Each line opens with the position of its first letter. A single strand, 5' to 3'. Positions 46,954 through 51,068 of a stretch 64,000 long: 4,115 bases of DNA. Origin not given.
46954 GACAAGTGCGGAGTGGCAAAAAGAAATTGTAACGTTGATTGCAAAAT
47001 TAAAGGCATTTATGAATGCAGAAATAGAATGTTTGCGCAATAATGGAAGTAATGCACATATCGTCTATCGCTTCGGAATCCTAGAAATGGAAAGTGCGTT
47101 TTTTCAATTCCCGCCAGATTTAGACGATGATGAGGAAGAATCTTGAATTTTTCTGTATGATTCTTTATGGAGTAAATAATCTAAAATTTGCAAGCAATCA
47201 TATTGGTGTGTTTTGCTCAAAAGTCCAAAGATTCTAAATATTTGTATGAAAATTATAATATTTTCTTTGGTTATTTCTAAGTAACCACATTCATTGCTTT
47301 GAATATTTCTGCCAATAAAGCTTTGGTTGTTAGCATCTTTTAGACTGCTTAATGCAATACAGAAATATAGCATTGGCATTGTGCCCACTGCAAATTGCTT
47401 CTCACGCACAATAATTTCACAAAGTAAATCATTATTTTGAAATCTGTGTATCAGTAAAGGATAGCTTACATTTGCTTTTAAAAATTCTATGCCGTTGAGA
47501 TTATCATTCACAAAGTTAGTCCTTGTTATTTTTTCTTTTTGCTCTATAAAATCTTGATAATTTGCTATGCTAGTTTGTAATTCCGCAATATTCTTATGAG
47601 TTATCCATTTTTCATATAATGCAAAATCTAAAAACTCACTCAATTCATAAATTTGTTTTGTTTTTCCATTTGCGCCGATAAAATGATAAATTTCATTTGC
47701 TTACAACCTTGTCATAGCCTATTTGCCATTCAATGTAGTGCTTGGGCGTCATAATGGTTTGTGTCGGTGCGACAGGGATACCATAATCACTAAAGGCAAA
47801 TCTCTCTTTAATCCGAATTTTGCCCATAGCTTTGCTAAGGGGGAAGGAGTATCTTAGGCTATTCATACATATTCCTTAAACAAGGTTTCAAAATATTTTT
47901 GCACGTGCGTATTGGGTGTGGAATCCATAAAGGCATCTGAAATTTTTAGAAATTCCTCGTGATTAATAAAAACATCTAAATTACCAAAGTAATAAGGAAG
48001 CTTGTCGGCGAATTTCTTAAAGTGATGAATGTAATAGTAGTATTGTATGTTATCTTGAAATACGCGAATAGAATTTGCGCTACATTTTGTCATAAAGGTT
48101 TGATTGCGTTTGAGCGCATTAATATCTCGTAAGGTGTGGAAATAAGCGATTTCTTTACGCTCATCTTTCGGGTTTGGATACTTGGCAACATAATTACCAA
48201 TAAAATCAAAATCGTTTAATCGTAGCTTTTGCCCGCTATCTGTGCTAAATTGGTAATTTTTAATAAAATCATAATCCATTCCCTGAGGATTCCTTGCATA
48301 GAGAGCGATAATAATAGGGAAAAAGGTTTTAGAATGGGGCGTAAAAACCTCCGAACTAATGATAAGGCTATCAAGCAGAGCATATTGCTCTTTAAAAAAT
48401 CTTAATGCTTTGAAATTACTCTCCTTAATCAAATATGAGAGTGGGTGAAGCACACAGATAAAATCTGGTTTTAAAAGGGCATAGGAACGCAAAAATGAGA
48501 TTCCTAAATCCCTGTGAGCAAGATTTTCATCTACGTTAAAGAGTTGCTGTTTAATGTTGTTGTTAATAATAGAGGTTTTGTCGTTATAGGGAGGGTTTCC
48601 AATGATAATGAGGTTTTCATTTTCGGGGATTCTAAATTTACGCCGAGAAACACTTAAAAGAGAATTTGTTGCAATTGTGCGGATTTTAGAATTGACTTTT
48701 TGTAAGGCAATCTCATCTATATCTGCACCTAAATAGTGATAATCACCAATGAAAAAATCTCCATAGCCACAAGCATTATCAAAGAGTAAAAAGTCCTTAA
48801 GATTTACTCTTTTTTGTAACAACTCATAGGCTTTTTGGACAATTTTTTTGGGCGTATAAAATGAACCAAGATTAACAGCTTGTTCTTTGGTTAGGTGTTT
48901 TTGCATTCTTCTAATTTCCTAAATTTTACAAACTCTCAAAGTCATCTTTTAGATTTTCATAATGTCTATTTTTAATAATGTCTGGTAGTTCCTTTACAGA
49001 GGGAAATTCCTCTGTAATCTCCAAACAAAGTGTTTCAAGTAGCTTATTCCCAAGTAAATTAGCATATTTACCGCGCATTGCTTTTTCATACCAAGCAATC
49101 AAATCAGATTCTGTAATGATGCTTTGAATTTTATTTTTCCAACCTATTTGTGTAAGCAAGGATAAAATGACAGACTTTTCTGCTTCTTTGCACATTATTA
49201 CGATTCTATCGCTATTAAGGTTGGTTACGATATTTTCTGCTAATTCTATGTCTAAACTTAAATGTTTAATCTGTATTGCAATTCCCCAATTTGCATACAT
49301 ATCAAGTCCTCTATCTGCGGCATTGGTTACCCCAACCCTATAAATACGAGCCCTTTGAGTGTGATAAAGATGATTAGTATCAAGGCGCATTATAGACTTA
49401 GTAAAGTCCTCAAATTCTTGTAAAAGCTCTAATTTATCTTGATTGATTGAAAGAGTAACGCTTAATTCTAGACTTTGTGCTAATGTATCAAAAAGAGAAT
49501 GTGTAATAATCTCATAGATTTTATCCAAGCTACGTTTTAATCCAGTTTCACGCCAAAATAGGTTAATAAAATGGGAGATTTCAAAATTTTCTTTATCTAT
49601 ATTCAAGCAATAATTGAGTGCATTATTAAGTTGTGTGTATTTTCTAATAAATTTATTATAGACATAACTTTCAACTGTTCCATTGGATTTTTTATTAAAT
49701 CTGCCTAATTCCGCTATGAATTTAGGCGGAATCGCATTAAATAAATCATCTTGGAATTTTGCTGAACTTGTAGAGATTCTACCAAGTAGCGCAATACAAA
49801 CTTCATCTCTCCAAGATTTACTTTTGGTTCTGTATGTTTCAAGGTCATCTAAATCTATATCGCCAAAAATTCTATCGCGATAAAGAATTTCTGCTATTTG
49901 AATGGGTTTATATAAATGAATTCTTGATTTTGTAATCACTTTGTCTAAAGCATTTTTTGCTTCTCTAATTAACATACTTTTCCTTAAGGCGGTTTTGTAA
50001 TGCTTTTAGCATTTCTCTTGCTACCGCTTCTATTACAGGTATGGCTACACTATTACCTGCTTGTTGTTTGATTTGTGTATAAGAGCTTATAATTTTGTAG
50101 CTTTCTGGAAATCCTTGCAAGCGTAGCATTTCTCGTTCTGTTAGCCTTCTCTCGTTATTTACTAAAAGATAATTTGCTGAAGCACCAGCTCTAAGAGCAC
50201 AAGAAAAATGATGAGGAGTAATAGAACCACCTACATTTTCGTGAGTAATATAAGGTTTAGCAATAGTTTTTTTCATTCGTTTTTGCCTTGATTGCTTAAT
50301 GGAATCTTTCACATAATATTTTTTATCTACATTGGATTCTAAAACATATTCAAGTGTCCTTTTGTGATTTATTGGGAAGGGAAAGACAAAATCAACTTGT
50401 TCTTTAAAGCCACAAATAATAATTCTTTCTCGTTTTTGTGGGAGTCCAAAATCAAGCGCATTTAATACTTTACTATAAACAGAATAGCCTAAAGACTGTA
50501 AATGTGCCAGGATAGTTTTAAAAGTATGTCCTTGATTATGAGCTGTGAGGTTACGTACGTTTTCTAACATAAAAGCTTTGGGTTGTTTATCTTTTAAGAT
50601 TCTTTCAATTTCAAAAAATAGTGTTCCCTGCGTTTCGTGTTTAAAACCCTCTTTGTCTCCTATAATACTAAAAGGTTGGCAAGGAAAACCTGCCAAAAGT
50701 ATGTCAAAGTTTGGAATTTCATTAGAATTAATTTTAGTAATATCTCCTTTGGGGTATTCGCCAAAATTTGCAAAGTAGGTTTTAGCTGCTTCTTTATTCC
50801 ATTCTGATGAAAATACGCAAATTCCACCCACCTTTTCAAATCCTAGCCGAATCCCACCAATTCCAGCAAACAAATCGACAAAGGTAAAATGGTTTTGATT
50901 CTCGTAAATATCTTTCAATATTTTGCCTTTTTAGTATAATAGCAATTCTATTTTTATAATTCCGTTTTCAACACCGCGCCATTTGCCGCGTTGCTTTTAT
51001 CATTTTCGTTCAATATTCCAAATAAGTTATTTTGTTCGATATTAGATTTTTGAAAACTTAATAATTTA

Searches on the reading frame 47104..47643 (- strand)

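Call 4: search_protein_families(library=pfam, proteins=[window:47104-47643:-], max_evalue=0.01)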
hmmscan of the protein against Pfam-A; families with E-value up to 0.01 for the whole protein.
window:47104-47643:- (179 aa): 1 family
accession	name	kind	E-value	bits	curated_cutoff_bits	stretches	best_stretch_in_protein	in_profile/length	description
PF09522.15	RE_R_Pab1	-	1.1e-35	122.8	25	1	38-155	2-117/119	R.Pab1 restriction endonuclease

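Call 24: search_protein_families(library=ncbifam, proteins=[window:47104-47643:-], max_evalue=0.01)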
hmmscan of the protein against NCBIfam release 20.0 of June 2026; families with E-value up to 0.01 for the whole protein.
window:47104-47643:- (179 aa): 0 families

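Call 51: search_protein_families(library=padloc, proteins=[window:47104-47643:-], max_evalue=0.01)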
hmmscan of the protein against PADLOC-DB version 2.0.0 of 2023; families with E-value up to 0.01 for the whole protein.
window:47104-47643:- (179 aa): 1 family
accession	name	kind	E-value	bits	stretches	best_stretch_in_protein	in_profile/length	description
PDLC03538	REase_II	-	1.3e-08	32.7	1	11-155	88-220/226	Type II restriction enzyme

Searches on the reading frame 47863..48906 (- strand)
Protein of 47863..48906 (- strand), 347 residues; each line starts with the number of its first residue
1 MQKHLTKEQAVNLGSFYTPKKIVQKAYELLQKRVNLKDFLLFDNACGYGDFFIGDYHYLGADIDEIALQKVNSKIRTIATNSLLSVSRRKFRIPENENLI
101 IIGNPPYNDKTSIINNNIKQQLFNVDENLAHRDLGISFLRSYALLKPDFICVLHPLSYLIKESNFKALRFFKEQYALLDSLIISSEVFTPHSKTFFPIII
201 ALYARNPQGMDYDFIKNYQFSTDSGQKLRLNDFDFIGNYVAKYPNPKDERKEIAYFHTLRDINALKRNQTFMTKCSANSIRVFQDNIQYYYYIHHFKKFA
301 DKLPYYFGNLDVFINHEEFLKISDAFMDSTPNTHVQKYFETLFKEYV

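Call 4: search_protein_families(library=pfam, proteins=[window:47863-48906:-], max_evalue=0.01)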
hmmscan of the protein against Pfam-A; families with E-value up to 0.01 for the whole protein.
window:47863-48906:- (347 aa): 3 families
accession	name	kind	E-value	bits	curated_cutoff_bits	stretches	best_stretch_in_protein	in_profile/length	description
PF02384.22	N6_Mtase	-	6.7e-07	29.4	20.4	1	4-110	16-138/311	N-6 DNA Methylase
PF20473.4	MmeI_Mtase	-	0.00019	21.2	27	0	23-72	5-53/259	MmeI, DNA-methyltransferase domain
PF07669.17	Eco57I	-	0.00054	20.5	25.3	1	100-174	77-156/171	Eco57I restriction-modification methylase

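Call 24: search_protein_families(library=ncbifam, proteins=[window:47863-48906:-], max_evalue=0.01)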
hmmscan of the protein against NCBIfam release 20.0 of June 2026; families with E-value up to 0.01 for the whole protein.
window:47863-48906:- (347 aa): 0 families

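Call 51: search_protein_families(library=padloc, proteins=[window:47863-48906:-], max_evalue=0.01)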
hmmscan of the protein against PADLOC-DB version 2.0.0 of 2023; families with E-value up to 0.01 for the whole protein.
window:47863-48906:- (347 aa): 7 families
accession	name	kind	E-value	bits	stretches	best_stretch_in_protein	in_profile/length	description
PDLC03275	MTase_II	-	6.6e-106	352.7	1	2-344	5-336/343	Type II methyltransferase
PDLC03719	oMTase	-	5e-08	30.3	1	1-117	13-132/387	orphan methyltransferase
PDLC03311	MTase_II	-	1.1e-05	22.4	1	3-189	7-195/464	Type II methyltransferase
PDLC03021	MTase_I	-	1.5e-05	22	1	9-71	159-218/491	Type I methyltransferase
PDLC03258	MTase_II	-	1.8e-05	22.1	1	2-112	11-117/366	Type II methyltransferase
PDLC03025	MTase_I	-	0.001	15.8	1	9-64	157-209/569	Type I methyltransferase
PDLC03035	MTase_I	-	0.0014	15.2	1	6-59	167-216/653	Type I methyltransferase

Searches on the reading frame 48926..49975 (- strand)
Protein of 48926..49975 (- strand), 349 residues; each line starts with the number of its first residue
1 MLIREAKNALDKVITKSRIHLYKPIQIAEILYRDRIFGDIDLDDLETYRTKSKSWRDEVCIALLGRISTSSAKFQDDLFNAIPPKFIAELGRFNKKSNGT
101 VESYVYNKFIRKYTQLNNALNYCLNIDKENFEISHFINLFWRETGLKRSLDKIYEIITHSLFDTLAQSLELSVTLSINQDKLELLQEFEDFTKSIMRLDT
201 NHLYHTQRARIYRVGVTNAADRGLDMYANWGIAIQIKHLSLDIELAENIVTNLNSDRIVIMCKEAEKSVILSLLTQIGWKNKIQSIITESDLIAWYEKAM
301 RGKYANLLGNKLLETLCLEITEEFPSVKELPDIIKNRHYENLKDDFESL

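Call 4: search_protein_families(library=pfam, proteins=[window:48926-49975:-], max_evalue=0.01)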
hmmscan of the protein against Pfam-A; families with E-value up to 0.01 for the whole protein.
window:48926-49975:- (349 aa): 1 family
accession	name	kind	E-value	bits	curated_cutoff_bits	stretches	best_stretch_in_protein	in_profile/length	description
PF09554.16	RE_HaeII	-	6.4e-141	469.9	25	1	6-339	1-338/338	HaeII restriction endonuclease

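Call 24: search_protein_families(library=ncbifam, proteins=[window:48926-49975:-], max_evalue=0.01)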
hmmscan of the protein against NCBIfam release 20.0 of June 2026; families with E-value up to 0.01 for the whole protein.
window:48926-49975:- (349 aa): 0 families

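Call 51: search_protein_families(library=padloc, proteins=[window:48926-49975:-], max_evalue=0.01)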
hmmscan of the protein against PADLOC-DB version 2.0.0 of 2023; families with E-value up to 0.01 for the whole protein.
window:48926-49975:- (349 aa): 2 families
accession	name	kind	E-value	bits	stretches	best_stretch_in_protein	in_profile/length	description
PDLC03526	REase_II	-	8.9e-143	474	1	4-341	6-345/350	Type II restriction enzyme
PDLC01193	Cas11b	-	0.0099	13.8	0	107-172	20-82/164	CAS-I-B; effector_SS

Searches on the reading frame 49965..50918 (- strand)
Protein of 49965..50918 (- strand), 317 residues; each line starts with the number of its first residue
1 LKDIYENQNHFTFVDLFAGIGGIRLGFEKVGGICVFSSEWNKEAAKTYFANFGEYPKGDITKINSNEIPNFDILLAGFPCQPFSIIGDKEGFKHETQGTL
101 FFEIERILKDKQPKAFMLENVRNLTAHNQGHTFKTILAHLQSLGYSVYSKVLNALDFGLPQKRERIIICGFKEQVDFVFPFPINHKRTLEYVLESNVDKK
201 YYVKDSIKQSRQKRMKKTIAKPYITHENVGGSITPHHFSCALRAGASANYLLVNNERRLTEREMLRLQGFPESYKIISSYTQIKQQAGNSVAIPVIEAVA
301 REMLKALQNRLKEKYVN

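Call 4: search_protein_families(library=pfam, proteins=[window:49965-50918:-], max_evalue=0.01)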
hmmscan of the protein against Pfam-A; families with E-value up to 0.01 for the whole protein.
window:49965-50918:- (317 aa): 1 family
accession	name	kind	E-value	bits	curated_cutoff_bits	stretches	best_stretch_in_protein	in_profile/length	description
PF00145.23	DNA_methylase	-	3.4e-92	309.8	22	1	11-304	1-323/324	C-5 cytosine-specific DNA methylase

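Call 24: search_protein_families(library=ncbifam, proteins=[window:49965-50918:-], max_evalue=0.01)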
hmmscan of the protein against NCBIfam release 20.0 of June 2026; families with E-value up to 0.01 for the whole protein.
window:49965-50918:- (317 aa): 2 families
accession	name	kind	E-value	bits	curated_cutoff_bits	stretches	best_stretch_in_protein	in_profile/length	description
TIGR00675.1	dcm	superfamily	5.8e-95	318.7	100.65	2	13-228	1-226/329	DNA (cytosine-5-)-methyltransferase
NF007772.0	PRK10458.1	subfamily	1e-60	205.7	710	3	62-219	161-342/472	DNA cytosine methylase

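Call 33: find_encoding_contigs(protein=window:49965-50918:-, flank=6000, max_places=10)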
Protein window:49965-50918:- (317 aa): 10 contigs read that carry it; 5 places shown.
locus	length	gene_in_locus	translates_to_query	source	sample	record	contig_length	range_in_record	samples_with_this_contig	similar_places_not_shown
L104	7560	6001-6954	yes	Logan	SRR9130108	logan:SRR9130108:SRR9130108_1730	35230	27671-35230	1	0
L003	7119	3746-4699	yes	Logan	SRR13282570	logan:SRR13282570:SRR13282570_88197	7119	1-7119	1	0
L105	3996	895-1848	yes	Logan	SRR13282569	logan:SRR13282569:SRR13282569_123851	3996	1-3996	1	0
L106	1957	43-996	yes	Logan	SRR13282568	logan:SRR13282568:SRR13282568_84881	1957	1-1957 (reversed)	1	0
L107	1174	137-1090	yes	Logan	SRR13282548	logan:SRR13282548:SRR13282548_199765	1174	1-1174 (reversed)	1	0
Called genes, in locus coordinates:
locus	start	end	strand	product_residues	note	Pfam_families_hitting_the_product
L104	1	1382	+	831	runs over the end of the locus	PF12156:ATPase-cat_bd, PF00403:HMA, PF00122:E1-E2_ATPase, PF08282:Hydrolase_3 (faint), PF00702:Hydrolase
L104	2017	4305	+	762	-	PF00920:ILVD_EDD_N, PF24877:ILV_EDD_C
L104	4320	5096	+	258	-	PF22515:DUF6996, PF22518:DUF6997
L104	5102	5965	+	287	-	PF01555:N6_N4_Mtase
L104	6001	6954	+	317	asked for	PF00145:DNA_methylase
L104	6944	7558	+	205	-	?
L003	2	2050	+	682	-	?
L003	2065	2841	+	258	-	PF22515:DUF6996, PF22518:DUF6997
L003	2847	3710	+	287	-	PF01555:N6_N4_Mtase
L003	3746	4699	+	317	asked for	PF00145:DNA_methylase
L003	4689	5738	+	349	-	PF09554:RE_HaeII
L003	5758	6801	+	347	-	PF02384:N6_Mtase (weak)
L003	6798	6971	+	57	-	-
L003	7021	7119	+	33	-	?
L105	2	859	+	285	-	?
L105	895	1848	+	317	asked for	PF00145:DNA_methylase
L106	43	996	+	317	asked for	PF00145:DNA_methylase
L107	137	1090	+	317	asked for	PF00145:DNA_methylase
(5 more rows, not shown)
